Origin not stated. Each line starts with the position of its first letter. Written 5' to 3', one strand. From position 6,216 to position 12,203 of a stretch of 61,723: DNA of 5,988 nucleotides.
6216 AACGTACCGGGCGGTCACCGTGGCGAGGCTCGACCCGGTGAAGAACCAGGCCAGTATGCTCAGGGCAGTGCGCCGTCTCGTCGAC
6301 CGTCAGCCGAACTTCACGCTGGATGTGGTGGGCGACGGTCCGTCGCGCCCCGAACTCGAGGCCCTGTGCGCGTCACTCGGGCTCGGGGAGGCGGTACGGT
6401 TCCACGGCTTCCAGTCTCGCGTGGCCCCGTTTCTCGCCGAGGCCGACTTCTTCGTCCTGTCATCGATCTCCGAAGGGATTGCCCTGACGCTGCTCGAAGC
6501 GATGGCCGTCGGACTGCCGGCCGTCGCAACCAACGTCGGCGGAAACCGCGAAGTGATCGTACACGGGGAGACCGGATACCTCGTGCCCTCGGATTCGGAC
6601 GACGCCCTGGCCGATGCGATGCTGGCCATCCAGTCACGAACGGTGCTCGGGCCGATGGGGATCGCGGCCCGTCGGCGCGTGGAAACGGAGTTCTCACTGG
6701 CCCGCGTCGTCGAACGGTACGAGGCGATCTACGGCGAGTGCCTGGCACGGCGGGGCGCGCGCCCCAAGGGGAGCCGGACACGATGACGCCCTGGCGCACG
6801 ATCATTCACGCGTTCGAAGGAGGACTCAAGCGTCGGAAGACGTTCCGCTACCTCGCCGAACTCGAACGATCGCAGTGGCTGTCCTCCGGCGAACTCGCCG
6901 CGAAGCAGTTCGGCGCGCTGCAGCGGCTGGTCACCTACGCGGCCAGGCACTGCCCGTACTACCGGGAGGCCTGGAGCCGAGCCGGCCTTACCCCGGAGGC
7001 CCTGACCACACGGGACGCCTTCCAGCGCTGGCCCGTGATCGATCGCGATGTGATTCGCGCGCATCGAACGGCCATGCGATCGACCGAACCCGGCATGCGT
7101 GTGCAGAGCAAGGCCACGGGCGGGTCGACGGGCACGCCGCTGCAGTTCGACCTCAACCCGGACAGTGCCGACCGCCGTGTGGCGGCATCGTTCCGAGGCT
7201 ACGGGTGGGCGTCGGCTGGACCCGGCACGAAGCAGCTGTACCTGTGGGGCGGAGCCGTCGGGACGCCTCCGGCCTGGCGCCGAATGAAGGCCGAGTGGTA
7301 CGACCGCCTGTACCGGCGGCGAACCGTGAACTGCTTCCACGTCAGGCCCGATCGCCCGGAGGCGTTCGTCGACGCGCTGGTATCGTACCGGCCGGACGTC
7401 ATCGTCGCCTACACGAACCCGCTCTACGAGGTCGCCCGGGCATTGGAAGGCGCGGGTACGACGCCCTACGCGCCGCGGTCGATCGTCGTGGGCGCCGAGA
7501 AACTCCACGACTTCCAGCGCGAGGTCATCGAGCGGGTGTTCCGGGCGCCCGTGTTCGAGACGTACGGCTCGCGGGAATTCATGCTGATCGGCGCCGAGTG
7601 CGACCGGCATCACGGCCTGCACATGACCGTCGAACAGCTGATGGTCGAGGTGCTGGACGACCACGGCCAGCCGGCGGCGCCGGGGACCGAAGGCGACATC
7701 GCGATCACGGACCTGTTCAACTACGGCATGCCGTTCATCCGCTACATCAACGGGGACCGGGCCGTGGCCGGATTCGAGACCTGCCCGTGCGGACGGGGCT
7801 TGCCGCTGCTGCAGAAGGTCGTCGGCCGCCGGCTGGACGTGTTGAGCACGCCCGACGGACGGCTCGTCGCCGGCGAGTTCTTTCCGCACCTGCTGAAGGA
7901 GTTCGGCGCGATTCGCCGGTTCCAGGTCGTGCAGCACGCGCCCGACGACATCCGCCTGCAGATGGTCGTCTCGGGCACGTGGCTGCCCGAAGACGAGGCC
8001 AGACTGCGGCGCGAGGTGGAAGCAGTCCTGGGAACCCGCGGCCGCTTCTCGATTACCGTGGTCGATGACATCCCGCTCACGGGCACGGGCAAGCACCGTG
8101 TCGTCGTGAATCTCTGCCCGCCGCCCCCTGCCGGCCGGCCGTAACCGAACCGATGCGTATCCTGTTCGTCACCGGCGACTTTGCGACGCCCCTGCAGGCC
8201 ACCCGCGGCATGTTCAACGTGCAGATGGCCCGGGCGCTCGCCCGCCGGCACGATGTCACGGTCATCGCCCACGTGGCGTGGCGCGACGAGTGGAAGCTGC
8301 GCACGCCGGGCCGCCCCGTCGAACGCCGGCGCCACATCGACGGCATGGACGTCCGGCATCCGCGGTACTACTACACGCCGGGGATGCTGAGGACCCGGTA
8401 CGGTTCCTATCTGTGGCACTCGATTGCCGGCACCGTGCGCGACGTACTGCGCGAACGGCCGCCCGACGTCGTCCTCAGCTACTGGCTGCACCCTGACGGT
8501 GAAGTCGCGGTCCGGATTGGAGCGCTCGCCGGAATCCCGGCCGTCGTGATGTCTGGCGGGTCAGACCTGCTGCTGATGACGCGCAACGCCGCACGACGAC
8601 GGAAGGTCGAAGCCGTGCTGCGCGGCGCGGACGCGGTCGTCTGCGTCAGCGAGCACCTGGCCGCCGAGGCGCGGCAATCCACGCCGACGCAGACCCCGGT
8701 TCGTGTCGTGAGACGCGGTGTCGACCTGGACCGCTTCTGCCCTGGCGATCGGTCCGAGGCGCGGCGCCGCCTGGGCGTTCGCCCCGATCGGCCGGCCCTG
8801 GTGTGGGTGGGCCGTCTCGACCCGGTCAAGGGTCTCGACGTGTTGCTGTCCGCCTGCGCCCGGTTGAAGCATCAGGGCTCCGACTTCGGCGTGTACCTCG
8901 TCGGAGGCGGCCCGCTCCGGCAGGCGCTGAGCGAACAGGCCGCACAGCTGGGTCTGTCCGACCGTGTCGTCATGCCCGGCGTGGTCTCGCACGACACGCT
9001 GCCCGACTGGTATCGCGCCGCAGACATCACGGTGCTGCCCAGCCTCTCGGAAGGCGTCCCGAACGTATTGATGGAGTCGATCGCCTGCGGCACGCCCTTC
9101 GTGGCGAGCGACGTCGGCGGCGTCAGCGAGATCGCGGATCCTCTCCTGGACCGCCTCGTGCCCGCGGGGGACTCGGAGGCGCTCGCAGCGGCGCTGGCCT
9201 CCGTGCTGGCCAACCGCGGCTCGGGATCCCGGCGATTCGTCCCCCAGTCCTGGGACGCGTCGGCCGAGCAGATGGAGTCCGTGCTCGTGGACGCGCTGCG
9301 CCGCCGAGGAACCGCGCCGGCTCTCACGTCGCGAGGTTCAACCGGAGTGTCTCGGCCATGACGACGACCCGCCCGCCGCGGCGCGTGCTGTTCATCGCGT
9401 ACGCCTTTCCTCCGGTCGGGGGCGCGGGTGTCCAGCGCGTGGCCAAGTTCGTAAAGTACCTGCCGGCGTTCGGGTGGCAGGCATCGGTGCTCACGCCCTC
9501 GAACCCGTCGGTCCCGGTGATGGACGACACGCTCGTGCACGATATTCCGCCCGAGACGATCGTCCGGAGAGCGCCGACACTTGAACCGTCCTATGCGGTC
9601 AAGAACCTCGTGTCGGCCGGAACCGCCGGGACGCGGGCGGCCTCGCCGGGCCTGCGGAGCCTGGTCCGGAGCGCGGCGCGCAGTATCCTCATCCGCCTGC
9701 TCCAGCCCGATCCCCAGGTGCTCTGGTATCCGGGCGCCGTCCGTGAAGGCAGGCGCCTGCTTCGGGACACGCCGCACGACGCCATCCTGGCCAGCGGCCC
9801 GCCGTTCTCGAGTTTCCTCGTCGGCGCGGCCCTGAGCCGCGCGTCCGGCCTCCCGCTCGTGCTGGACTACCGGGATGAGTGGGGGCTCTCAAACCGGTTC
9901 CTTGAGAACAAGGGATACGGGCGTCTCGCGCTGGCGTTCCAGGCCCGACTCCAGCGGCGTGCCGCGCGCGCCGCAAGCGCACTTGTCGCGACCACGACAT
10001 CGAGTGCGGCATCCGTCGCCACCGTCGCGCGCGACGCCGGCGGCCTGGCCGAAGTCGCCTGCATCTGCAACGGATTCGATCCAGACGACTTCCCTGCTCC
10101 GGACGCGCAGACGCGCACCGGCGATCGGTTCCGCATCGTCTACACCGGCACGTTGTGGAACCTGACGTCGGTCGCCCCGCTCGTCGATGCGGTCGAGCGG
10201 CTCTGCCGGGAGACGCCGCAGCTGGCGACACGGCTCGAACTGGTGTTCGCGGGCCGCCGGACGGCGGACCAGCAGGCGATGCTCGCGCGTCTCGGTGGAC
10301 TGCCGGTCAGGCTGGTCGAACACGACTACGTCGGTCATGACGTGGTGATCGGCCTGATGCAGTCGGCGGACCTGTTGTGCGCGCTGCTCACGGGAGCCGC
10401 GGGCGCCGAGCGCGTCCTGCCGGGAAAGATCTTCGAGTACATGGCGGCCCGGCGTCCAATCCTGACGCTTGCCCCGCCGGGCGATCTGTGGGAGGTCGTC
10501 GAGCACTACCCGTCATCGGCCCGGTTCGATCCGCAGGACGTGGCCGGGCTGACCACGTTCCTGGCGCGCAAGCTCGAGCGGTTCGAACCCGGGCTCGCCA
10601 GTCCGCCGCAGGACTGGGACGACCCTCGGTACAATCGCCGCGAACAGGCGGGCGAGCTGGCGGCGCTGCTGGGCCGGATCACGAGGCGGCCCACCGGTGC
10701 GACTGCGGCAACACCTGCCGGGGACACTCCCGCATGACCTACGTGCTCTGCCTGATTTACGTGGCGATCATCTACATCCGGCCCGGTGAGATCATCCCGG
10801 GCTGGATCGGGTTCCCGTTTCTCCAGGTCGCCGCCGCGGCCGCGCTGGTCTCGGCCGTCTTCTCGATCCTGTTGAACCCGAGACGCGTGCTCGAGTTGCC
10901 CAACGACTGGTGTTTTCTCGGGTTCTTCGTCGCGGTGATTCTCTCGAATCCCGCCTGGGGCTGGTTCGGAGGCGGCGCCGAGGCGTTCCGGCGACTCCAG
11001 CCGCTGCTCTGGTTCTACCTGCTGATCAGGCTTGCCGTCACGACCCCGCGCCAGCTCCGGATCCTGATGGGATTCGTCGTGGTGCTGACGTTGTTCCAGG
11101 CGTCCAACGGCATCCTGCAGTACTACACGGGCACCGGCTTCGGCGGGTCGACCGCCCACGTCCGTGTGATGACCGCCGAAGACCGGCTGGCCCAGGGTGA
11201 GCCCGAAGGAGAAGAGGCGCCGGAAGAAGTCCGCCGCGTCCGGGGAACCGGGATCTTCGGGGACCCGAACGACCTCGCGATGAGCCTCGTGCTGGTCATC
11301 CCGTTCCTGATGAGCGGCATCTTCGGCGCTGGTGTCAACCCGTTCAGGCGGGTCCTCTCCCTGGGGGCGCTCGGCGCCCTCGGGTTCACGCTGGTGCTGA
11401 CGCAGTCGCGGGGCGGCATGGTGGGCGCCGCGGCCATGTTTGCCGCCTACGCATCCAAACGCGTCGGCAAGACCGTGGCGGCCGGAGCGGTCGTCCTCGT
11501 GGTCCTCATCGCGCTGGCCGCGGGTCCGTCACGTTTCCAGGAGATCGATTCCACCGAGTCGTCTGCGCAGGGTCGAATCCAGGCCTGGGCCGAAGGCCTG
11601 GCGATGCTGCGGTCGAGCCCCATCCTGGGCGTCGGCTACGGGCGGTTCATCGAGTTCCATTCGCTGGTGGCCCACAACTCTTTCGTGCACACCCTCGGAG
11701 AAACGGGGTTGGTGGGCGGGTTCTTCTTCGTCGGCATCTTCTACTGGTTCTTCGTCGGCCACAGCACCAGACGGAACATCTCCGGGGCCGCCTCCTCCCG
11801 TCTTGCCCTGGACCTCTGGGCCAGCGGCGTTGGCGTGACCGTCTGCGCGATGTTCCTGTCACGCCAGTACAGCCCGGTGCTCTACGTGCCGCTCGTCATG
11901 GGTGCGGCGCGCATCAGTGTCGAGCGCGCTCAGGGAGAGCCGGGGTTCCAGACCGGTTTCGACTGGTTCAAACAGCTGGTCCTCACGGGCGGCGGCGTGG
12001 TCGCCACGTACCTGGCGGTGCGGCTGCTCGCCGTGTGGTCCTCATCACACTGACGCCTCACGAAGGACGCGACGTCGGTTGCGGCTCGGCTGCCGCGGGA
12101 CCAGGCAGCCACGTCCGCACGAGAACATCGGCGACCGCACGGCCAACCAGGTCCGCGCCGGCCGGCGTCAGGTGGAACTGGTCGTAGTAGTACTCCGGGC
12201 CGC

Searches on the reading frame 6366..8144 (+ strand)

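Call 13: search_protein_families(library=ncbifam, proteins=[window:6366-8144:+], max_evalue=0.000001)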
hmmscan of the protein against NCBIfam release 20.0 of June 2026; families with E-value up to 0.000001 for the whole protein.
window:6366-8144:+ (592 aa): 7 families
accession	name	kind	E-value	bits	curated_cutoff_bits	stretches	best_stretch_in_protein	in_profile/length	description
NF045666.1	DVU1553_fam_AMP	equivalog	6.8e-39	133.9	300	1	170-488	16-330/331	DVU_1553 family AMP-dependent CoA ligase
NF053551.1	FlxY_rubin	equivalog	7.9e-30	103.9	520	2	388-535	222-367/424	flexirubin biosynthesis putative acyl-CoA ligase FlxY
NF041878.1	paak_haloarch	equivalog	1.6e-22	79.7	700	1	350-493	183-329/427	phenylacetate--CoA ligase PaaK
TIGR03335.1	F390_ftsA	equivalog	9.5e-19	67.4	458.7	1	337-477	171-318/445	coenzyme F390 synthetase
NF041217.1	BagE_FevW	exception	3.2e-17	62.6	800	1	362-560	185-383/424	bagremycin/ferroverdin synthetase BagE/FevW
TIGR02155.1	PA_CoA_ligase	equivalog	1.1e-13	50.6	646.3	1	338-493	163-321/422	phenylacetate--CoA ligase PaaK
TIGR02304.1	aden_form_hyp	equivalog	1.8e-12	47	251.9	1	333-534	178-376/430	F390 synthetase-related protein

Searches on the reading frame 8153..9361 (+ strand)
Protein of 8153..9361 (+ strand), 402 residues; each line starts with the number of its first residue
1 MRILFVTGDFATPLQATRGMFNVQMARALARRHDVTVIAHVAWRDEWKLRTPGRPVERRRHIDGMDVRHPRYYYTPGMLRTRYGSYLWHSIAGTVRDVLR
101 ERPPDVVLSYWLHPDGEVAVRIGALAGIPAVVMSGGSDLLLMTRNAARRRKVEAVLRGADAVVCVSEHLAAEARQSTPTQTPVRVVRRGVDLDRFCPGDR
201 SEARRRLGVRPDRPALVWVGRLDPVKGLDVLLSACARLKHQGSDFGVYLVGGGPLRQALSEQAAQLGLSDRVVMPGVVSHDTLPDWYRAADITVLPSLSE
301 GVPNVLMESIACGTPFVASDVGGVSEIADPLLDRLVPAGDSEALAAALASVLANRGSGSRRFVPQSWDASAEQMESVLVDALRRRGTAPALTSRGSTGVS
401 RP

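Call 13: search_protein_families(library=ncbifam, proteins=[window:8153-9361:+], max_evalue=0.000001)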
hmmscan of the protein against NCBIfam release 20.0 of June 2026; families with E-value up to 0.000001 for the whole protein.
window:8153-9361:+ (402 aa): 30 families (the best 25 are shown)
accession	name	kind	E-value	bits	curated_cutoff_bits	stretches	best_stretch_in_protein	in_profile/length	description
NF047684.1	TeichurnBiosyTuaC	equivalog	1.7e-38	132.6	550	1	1-354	1-354/391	teichuronic acid biosynthesis protein TuaC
TIGR03449.1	mycothiol_MshA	equivalog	2.7e-36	125.3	462.5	1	146-378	152-400/406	D-inositol-3-phosphate glycosyltransferase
NF041876.1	EPS_EpsE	equivalog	4.3e-32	111.8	400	1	156-355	159-362/389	exopolysaccharide biosynthesis GT4 family glycosyltransferase EpsE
TIGR03088.1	stp2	hypoth_equivalog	9.1e-32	110.5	409.05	1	97-355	75-339/374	TIGR03088 family PEP-CTERM/XrtA system glycosyltransferase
TIGR04063.1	stp3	hypoth_equivalog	5.7e-30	104.5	442.05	1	151-357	149-363/397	TIGR04063 family PEP-CTERM/XrtA system glycosyltransferase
NF038229.1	Glyco4_Geo_Pelo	equivalog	1.1e-28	100.2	400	1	95-325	47-273/338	GPMC system family 4 glycosyltransferase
TIGR04047.1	MSMEG_0565_glyc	hypoth_equivalog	1.9e-25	89.8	259.85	1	155-372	135-365/373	MSMEG_0565 family glycosyltransferase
TIGR03999.1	thiol_BshA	equivalog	3.3e-25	88.8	273.7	1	133-356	119-340/375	N-acetyl-alpha-D-glucosaminyl L-malate synthase BshA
TIGR04005.1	wcaL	equivalog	2.5e-21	76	537.6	1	152-350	168-366/406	colanic acid biosynthesis glycosyltransferase WcaL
TIGR02149.1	glgA_Coryne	subfamily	1.1e-20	74.1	302.4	1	156-357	142-358/391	glycogen synthase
TIGR04157.1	glyco_rSAM_CFB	subfamily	3.2e-20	72.5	400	1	153-328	164-339/406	TIGR04157 family glycosyltransferase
NF053787.1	GlcN_PG_synth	equivalog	8.6e-19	67.6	480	1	147-366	132-342/361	N-acetylglucosaminyl phosphatidylglycerol synthase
NF038298.1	EPS_HpsO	equivalog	6.8e-18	64.6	575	1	170-355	157-353/388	hormogonium polysaccharide biosynthesis glycosyltransferase HpsO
NF038295.1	EPS_HpsP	equivalog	9.7e-17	61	550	1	175-374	170-380/388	hormogonium polysaccharide biosynthesis glycosyltransferase HpsP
NF007640.0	PRK10307.1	subfamily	2.3e-15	56.4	276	1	153-357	166-381/411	WcaI family glycosyltransferase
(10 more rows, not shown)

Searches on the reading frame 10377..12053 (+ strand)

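Call 13: search_protein_families(library=ncbifam, proteins=[window:10377-12053:+], max_evalue=0.000001)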
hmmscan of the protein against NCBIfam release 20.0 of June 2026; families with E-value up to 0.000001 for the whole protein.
window:10377-12053:+ (558 aa): 3 families
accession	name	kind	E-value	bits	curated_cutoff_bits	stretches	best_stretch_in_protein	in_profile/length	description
TIGR03097.1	PEP_O_lig_1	hypoth_equivalog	4.7e-11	42.2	188.1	1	293-504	163-395/408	putative O-glycosylation ligase, exosortase A system-associated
NF058641.1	TfpM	equivalog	3.2e-07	29.7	600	1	380-458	227-306/421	O-linking oligosaccharyltransferase TfpM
TIGR00947.1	2A73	equivalog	5.4e-07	29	366.4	0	198-455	90-358/425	IctB family putative bicarbonate transporter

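Call 53: search_protein_families(library=pfam, proteins=[window:10377-12053:+], max_evalue=0.01)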
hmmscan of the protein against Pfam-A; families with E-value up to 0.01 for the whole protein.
window:10377-12053:+ (558 aa): 1 family
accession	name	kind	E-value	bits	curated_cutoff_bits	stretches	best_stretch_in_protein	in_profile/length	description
PF04932.20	Wzy_C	-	2.3e-15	57.1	31.7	1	332-452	3-149/149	O-Antigen ligase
